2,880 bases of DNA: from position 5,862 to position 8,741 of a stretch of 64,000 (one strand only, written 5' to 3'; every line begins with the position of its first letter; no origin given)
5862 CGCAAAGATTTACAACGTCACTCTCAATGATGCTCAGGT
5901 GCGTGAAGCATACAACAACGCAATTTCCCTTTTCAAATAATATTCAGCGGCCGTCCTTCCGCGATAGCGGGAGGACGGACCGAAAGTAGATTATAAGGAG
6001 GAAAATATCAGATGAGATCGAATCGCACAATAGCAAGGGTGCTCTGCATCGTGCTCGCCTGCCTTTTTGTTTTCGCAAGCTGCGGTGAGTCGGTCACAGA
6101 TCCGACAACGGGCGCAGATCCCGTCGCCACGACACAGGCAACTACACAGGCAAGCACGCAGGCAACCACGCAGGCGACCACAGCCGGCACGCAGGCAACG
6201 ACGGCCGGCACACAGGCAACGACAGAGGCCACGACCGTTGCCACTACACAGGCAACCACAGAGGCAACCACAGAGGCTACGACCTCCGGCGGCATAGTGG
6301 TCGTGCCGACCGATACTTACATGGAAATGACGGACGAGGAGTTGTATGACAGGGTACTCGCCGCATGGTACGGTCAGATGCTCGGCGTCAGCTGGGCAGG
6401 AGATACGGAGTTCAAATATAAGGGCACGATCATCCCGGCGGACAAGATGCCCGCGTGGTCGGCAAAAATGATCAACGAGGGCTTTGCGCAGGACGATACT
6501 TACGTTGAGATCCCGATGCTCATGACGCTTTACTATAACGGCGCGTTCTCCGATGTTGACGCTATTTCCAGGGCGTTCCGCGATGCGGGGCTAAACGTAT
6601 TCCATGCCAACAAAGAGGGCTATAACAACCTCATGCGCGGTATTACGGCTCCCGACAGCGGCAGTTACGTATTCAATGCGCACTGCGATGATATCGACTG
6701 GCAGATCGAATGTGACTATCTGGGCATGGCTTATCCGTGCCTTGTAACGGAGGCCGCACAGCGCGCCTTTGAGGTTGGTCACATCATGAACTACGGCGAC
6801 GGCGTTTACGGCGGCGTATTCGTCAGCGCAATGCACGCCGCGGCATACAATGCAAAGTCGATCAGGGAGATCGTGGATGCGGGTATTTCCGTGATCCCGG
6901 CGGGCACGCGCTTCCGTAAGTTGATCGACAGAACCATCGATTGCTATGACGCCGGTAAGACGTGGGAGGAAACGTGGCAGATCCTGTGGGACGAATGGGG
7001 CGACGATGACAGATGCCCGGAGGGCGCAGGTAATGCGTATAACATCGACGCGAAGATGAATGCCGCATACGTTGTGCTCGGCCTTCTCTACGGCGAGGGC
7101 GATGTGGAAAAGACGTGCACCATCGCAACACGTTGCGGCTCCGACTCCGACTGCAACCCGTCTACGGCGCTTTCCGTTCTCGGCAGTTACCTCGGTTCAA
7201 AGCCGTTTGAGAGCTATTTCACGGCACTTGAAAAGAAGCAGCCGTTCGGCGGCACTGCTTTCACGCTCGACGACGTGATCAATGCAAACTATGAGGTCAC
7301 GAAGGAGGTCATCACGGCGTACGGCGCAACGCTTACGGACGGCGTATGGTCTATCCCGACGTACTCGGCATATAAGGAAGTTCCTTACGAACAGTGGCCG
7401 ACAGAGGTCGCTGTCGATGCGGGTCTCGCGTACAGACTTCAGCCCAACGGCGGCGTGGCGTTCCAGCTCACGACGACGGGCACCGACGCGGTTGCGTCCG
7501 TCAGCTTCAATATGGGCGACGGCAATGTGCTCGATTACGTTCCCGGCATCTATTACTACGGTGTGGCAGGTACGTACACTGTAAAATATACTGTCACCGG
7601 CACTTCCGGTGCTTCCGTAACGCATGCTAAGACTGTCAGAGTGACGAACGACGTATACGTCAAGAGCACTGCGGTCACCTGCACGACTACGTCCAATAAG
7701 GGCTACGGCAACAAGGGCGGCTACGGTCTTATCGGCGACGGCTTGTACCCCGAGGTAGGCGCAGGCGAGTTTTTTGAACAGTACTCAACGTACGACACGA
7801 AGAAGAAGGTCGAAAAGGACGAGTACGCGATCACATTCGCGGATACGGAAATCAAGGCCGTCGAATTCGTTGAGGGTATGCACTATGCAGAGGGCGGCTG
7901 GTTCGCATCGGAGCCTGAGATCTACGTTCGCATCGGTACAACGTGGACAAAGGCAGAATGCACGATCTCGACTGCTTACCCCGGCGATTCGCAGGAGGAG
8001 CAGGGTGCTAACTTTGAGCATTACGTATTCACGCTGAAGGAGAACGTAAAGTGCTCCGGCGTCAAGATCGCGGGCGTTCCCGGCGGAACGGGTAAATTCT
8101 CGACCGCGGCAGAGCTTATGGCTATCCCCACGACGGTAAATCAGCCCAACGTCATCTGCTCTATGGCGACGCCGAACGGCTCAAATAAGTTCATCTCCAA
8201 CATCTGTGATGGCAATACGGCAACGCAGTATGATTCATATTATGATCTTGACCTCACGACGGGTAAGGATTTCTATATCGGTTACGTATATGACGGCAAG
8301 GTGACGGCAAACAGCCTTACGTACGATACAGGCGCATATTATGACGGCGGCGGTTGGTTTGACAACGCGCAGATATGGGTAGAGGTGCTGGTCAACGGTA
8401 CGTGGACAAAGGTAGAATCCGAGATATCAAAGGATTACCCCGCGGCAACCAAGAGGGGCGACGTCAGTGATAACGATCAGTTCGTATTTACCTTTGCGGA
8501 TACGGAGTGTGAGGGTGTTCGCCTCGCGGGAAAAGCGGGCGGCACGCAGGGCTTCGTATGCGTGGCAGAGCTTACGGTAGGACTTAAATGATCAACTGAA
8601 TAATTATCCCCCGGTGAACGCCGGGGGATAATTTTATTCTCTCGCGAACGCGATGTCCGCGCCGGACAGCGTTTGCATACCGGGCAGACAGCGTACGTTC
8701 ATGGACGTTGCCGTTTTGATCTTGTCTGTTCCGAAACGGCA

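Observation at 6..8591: Ribokinase flanked by a cytoplasmic and a surface-anchored ADP-ribosylglycohydrolase paralog plus an exported phosphoesterase: candidate extracellular ribosyl/ADP-ribosyl salvage locus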

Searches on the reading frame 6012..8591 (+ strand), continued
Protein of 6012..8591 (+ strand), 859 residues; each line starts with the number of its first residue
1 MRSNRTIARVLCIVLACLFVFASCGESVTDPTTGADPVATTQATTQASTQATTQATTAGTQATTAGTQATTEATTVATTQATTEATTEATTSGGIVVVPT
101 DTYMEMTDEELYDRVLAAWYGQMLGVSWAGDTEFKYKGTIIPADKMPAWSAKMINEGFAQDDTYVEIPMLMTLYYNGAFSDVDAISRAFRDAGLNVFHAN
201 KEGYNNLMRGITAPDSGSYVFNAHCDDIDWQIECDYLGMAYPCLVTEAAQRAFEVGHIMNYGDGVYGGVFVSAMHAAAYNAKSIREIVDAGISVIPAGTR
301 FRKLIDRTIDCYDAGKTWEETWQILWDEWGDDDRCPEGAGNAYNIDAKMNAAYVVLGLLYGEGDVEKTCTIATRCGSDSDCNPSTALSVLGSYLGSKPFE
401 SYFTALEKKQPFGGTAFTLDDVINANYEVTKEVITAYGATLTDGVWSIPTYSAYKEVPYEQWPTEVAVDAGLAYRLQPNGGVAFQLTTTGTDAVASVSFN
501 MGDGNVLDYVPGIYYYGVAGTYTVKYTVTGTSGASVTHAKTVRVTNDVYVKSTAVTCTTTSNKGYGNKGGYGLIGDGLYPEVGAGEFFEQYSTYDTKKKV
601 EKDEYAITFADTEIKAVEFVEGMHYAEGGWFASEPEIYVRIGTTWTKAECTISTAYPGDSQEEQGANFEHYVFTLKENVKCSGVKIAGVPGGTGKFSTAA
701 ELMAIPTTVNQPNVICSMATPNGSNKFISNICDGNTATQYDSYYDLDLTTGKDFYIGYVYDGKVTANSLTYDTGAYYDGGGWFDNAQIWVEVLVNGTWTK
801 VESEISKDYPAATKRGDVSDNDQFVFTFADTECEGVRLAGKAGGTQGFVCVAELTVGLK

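Call 34: find_related_loci(query=A2, collection=metagenome_contigs, flank=10000)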
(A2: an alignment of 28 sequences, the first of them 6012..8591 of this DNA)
Query A2 (859 aa) in metagenome_contigs; peptide patterns used: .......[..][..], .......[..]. (x = any residue, [..] = any of these).
600 stretches matched a pattern (row limit reached: there are more); 578 encode a relative of the query (tblastn E <= 1e-3); the best 80 are kept; 80 distinct loci.
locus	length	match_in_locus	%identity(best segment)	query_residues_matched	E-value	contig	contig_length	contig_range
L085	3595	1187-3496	42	106-856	0e+0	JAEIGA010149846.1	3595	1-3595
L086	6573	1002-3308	43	93-857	0e+0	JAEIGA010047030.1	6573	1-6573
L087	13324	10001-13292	41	68-856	0e+0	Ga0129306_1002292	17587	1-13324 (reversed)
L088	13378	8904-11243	38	103-856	4e-163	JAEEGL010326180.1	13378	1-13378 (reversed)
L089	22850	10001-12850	38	93-858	2e-162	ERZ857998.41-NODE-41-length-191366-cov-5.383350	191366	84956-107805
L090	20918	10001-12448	40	70-855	1e-171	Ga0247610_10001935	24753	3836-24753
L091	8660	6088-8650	42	49-788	3e-146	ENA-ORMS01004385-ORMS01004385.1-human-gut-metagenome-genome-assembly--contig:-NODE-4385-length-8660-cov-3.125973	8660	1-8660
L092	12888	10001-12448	40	70-855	1e-171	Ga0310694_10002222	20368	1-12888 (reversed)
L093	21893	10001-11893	39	83-856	6e-133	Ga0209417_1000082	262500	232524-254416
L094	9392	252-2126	37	106-856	4e-119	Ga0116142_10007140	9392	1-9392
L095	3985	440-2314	36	106-856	1e-121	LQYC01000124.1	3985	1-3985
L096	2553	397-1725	44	111-545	2e-120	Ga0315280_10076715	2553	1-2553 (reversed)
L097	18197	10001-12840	42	106-545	6e-111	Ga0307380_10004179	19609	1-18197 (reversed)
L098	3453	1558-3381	37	106-856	4e-114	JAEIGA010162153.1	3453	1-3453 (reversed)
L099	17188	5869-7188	42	113-545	5e-105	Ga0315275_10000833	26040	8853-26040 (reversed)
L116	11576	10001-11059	42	110-443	1e-77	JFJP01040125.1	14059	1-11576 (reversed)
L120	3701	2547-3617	38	109-462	9e-78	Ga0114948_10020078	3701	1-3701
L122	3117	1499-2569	38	109-462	1e-77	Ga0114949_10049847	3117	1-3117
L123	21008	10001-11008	41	109-441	2e-76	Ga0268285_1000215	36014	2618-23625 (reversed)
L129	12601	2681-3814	39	67-438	1e-75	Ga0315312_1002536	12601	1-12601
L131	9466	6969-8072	38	96-462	2e-75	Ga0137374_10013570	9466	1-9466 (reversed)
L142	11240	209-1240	40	103-441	2e-74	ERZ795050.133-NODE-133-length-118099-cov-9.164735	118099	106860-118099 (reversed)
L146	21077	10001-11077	38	105-462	5e-74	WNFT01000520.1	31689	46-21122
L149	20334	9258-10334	40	105-462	8e-74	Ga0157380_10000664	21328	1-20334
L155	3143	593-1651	40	111-462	1e-74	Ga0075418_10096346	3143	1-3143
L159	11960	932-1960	37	105-443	2e-73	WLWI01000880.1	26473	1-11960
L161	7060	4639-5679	41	106-443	3e-73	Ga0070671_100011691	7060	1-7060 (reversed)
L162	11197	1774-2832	39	111-462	8e-73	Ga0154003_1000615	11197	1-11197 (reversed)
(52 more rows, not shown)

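Call 37: search_protein_families(library=pfam, proteins=[L122:358-1344:+, L142:2879-4699:+, L123:13695-14720:+, L142:1723-2922:-, L131:4979-5941:+, L129:1763-2653:+, L142:4567-5718:+, L162:1672-3246:+, L161:115-1053:+, L116:7107-9254:+], max_evalue=0.0001)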
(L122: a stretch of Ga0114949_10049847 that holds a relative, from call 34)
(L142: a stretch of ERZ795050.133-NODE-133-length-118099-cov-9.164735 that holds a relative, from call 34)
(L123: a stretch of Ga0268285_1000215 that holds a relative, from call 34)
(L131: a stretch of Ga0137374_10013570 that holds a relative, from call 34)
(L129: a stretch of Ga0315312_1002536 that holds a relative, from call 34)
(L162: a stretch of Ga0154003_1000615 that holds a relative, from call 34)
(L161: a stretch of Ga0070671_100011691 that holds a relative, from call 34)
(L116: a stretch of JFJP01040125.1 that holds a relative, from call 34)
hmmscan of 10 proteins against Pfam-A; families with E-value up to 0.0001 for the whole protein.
L122:358-1344:+ (328 aa): 1 family
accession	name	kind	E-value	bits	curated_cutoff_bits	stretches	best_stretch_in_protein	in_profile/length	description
PF01156.24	IU_nuc_hydro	-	2.6e-36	126.3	34.2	1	34-302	1-276/297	Inosine-uridine preferring nucleoside hydrolase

L142:2879-4699:+ (606 aa): 2 families
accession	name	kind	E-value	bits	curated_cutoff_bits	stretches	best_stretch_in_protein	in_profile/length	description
PF00005.33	ABC_tran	-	3.3e-53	180.4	25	2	24-172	3-137/137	ABC transporter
PF13304.12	AAA_21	-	1.7e-09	38.6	27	0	492-551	232-294/304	AAA domain, putative AbiEii toxin, Type IV TA system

L123:13695-14720:+ (341 aa): 0 families

L142:1723-2922:- (399 aa): 0 families

L131:4979-5941:+ (320 aa): 4 families
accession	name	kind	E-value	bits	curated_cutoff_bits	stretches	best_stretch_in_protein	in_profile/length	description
PF13407.12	Peripla_BP_4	-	4.6e-59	200.5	35.1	1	35-297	1-257/258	Periplasmic binding protein domain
PF00532.27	Peripla_BP_1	-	1.5e-24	87.4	22.2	1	33-299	2-267/281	Periplasmic binding proteins and sugar binding domain of LacI family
PF13377.12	Peripla_BP_3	-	1.7e-12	48.2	26.5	1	172-305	19-156/167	Periplasmic binding protein-like domain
PF13458.12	Peripla_BP_6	-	1.2e-07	32.1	31.7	1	74-255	50-224/343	Periplasmic binding protein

L129:1763-2653:+ (296 aa): 1 family
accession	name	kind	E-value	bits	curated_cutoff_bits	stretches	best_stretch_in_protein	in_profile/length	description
PF01261.30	AP_endonuc_2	-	5e-41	141.5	31.1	1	22-262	1-234/249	Xylose isomerase-like TIM barrel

L142:4567-5718:+ (383 aa): 1 family
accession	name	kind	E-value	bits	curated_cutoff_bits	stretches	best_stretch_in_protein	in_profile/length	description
PF02653.21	BPD_transp_2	-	6.4e-41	140.7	26.8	1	98-368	4-269/269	Branched-chain amino acid transport system / permease component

L162:1672-3246:+ (524 aa): 1 family
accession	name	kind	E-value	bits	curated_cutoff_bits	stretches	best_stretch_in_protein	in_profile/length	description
PF03747.19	ADP_ribosyl_GH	-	2.8e-29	103.1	26.2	1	41-325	1-287/287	ADP-ribosylglycohydrolase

L161:115-1053:+ (312 aa): 2 families
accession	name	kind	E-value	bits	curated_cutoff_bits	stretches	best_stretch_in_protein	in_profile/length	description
PF00294.29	PfkB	-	1.8e-65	221.7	25.8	1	1-293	1-301/302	pfkB family carbohydrate kinase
PF08543.17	Phos_pyr_kin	-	2e-06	27.8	27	1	159-276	101-226/246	Phosphomethylpyrimidine kinase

L116:7107-9254:+ (715 aa): 1 family
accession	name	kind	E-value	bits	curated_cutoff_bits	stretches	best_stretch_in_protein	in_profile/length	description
PF18962.6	Por_Secre_tail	-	3.5e-14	53.3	27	1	645-714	1-75/75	Secretion system C-terminal sorting domain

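Call 39: search_protein_families(library=ncbifam, proteins=[L161:115-1053:+, L146:8975-9913:+, L131:5959-6885:+, L131:4979-5941:+, L146:5479-6525:+, L122:358-1344:+, L091:4305-5186:+], max_evalue=1e-20)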
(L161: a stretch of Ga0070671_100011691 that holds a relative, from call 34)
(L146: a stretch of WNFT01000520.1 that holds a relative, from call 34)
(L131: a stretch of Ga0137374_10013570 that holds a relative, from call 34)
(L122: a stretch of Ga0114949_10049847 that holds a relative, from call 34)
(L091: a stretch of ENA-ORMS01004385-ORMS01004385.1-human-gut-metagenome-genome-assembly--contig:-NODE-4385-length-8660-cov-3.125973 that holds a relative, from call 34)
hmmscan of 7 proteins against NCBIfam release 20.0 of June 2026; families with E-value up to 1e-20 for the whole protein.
L161:115-1053:+ (312 aa): 6 families
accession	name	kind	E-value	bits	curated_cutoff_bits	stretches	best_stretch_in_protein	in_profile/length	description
NF008353.0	PRK11142.1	equivalog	1.9e-100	336.3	341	1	1-303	2-305/307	ribokinase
TIGR02152.1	D_ribokin_bact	equivalog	5e-97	324.8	299.65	1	4-298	1-297/298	ribokinase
NF053626.1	RibKinHalex1628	equivalog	7.2e-32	111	330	1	1-300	1-290/293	ATP-dependent ribose-1-phosphate kinase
TIGR04382.1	myo_inos_iolC_N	equivalog_domain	8.9e-27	94.2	300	1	33-301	29-309/309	5-dehydro-2-deoxygluconokinase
TIGR03168.1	1-PFK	subfamily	1.2e-23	83.5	216.4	1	12-293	10-293/305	hexose kinase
TIGR03828.1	pfkB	equivalog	8.5e-23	80.8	292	1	12-293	10-293/305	1-phosphofructokinase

L146:8975-9913:+ (312 aa): 8 families
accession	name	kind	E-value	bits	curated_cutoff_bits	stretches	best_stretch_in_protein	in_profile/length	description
TIGR02152.1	D_ribokin_bact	equivalog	5.8e-95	318.1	299.65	1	5-302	1-297/298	ribokinase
NF008353.0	PRK11142.1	equivalog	3.6e-85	286.2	341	1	3-303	3-301/307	ribokinase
NF053626.1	RibKinHalex1628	equivalog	2.9e-38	132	330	1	4-303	3-289/293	ATP-dependent ribose-1-phosphate kinase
TIGR04382.1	myo_inos_iolC_N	equivalog_domain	1.4e-30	106.6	300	1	30-302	25-306/309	5-dehydro-2-deoxygluconokinase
TIGR03168.1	1-PFK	subfamily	3e-27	95.3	216.4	0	148-301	147-295/305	hexose kinase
TIGR03828.1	pfkB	equivalog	2.2e-26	92.6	292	0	148-302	147-296/305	1-phosphofructokinase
TIGR02198.1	rfaE_dom_I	equivalog_domain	2e-22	79.7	345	0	147-293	162-304/315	D-glycero-beta-D-manno-heptose-7-phosphate kinase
NF049991.1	TagKinase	equivalog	4.5e-21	75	420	1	37-302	39-312/321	tagatose kinase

L131:5959-6885:+ (308 aa): 7 families
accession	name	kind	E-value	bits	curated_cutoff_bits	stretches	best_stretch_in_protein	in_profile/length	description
TIGR02152.1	D_ribokin_bact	equivalog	9.7e-96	320.6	299.65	1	6-305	1-298/298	ribokinase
NF008353.0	PRK11142.1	equivalog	3.8e-86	289.4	341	1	3-307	2-303/307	ribokinase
NF053626.1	RibKinHalex1628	equivalog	8e-31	107.6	330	1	5-306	3-290/293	ATP-dependent ribose-1-phosphate kinase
TIGR04382.1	myo_inos_iolC_N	equivalog_domain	1.2e-26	93.7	300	1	34-306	28-308/309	5-dehydro-2-deoxygluconokinase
TIGR02198.1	rfaE_dom_I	equivalog_domain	4.2e-22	78.7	345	0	149-295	162-304/315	D-glycero-beta-D-manno-heptose-7-phosphate kinase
NF041134.1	R1P_kin_Thcocales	equivalog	6.4e-21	75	500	0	5-302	2-277/291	ADP-dependent ribose-1-phosphate kinase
TIGR03168.1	1-PFK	subfamily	7.8e-21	74.3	216.4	0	14-304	10-296/305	hexose kinase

L131:4979-5941:+ (320 aa): 5 families
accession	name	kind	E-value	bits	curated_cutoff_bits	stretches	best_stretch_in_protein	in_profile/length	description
NF007254.0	PRK09701.1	equivalog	7.1e-50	169.9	335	1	17-310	14-304/311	D-allose transporter substrate-binding protein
NF007936.0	PRK10653.1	equivalog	5e-44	150.8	337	1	15-309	9-292/295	ribose ABC transporter substrate-binding protein RbsB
TIGR02637.1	RhaS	equivalog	3.5e-23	82.3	342.25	1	35-273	1-235/302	rhamnose ABC transporter substrate-binding protein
NF007075.0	PRK09526.1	subfamily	3.8e-22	78.7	340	1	52-315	81-331/358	LacI family DNA-binding transcriptional regulator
NF041827.1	YtfQ_transport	equivalog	3.9e-22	78.6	510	1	80-302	69-294/320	galactofuranose ABC transporter, galactofuranose-binding protein YtfQ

L146:5479-6525:+ (348 aa): 2 families
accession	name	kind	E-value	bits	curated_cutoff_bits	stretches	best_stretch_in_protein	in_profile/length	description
NF007254.0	PRK09701.1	equivalog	8.5e-48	163.1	335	1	54-331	16-292/311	D-allose transporter substrate-binding protein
NF007936.0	PRK10653.1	equivalog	2e-43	148.8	337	1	60-342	21-291/295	ribose ABC transporter substrate-binding protein RbsB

L122:358-1344:+ (328 aa): 0 families

L091:4305-5186:+ (293 aa): 7 families
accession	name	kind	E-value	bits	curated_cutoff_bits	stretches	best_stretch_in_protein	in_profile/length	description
TIGR02152.1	D_ribokin_bact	equivalog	5.4e-91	305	299.65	1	3-284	1-296/298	ribokinase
NF008353.0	PRK11142.1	equivalog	1.1e-75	255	341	1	2-289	4-304/307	ribokinase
NF041134.1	R1P_kin_Thcocales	equivalog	2.9e-27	95.9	500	1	3-291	3-285/291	ADP-dependent ribose-1-phosphate kinase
NF053626.1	RibKinHalex1628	equivalog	1.5e-26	93.6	330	1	2-288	3-291/293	ATP-dependent ribose-1-phosphate kinase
TIGR04382.1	myo_inos_iolC_N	equivalog_domain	7.3e-26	91.2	300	1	31-287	28-308/309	5-dehydro-2-deoxygluconokinase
NF006957.1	PRK09434.1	equivalog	2e-23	83.3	450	0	199-283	211-301/302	fructokinase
TIGR02198.1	rfaE_dom_I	equivalog_domain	3.1e-21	75.8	345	0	185-276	211-304/315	D-glycero-beta-D-manno-heptose-7-phosphate kinase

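Call 46: search_protein_families(library=pfam, proteins=[L162:2650-3246:+], max_evalue=1)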
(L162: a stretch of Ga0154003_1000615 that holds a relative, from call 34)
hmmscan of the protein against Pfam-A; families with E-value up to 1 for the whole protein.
L162:2650-3246:+ (198 aa): 1 family
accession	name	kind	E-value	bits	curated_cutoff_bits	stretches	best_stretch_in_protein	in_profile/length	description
PF17996.7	CE2_N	-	0.00066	20.2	27.9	1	106-182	16-88/108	Carbohydrate esterase 2 N-terminal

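Call 79: search_protein_families(library=padloc, proteins=[window:6012-8591:+], max_evalue=0.01)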
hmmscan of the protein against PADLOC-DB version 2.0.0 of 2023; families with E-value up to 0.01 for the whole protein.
window:6012-8591:+ (859 aa): 0 families

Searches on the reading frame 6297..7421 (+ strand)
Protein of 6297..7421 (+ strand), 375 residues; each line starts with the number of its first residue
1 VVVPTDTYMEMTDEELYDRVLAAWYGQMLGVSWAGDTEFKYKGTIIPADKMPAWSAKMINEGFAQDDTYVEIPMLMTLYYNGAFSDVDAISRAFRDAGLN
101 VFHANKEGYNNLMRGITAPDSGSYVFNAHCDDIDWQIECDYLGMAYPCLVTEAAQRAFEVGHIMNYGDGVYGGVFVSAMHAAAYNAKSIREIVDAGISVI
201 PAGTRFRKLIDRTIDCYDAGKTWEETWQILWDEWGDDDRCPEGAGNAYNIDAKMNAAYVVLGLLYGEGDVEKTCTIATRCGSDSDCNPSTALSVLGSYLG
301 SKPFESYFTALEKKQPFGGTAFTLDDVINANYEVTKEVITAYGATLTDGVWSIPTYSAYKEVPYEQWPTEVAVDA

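Call 55: predict_structure(alignment_id=A3)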
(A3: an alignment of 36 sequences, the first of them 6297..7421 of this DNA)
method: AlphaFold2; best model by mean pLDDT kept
length: 375 residues; sequences in the alignment: 36
mean_pLDDT: 93.2   pTM: 0.93
mean pLDDT of the five models: 93.2, 93.2, 93.1, 92.4, 91.5
residues with pLDDT >= 90: 315; 70-90: 46; 50-70: 6; < 50: 8
segments of 3 or more residues with pLDDT < 50: 1-4, 372-375
pLDDT, mean of each block of 10 residues (from residue 1): 67 99 97 88 92 94 91 96 96 91 94 96 94 93 97 98 96 99 98 98 97 99 98 89 79 96 98 96 84 98 97 94 98 99 97 92 87 44
secondary structure, 60 per line:
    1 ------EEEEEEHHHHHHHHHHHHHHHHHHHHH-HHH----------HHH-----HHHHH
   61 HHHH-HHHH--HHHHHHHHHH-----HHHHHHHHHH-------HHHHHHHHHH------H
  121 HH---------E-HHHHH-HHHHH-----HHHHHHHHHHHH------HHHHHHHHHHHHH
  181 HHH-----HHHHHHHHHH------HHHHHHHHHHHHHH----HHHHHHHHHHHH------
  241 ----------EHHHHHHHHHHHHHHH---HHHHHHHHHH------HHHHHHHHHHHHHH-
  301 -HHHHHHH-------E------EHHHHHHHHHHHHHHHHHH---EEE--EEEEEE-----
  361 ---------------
elements in order: E7-12 H13-33 H56-64 H66-69 H72-81 H87-96 H104-113 H134-138 H140-144 H150-161 H168-183 H189-198 H205-218 H223-234 H252-266 H270-279 H286-299 H302-308 H324-341 E345-347 E350-355

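Call 92: search_protein_representatives(protein=window:6297-7421:+)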
Query: 375 residues. Proteins with E-value up to 0.001 (for the whole library): 2219; up to 1e-10: 1148; up to 1e-30: 263. The best 150 are listed.
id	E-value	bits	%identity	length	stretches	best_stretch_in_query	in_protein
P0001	4.4e-258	872.1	100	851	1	2-375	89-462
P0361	3.1e-205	698.1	44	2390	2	10-370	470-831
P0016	6.7e-124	430.4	52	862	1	10-370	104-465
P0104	1.5e-119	416.1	50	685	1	3-370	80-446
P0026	9.1e-116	403.7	51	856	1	11-370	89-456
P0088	1.2e-115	403.2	51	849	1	8-373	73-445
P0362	1.3e-114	399.9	50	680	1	3-370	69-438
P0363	6.7e-113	394.2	51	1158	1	13-369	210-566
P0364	1.6e-110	386.4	47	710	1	12-370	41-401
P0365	1.8e-110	386.3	47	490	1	8-371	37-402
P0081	7.4e-110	384.2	51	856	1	10-370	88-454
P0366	8.2e-110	384.1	47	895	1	11-369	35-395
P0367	5.0e-109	381.5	46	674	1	3-370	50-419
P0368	2.5e-108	379.2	46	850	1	10-370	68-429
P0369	3.0e-105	369.0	45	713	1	4-369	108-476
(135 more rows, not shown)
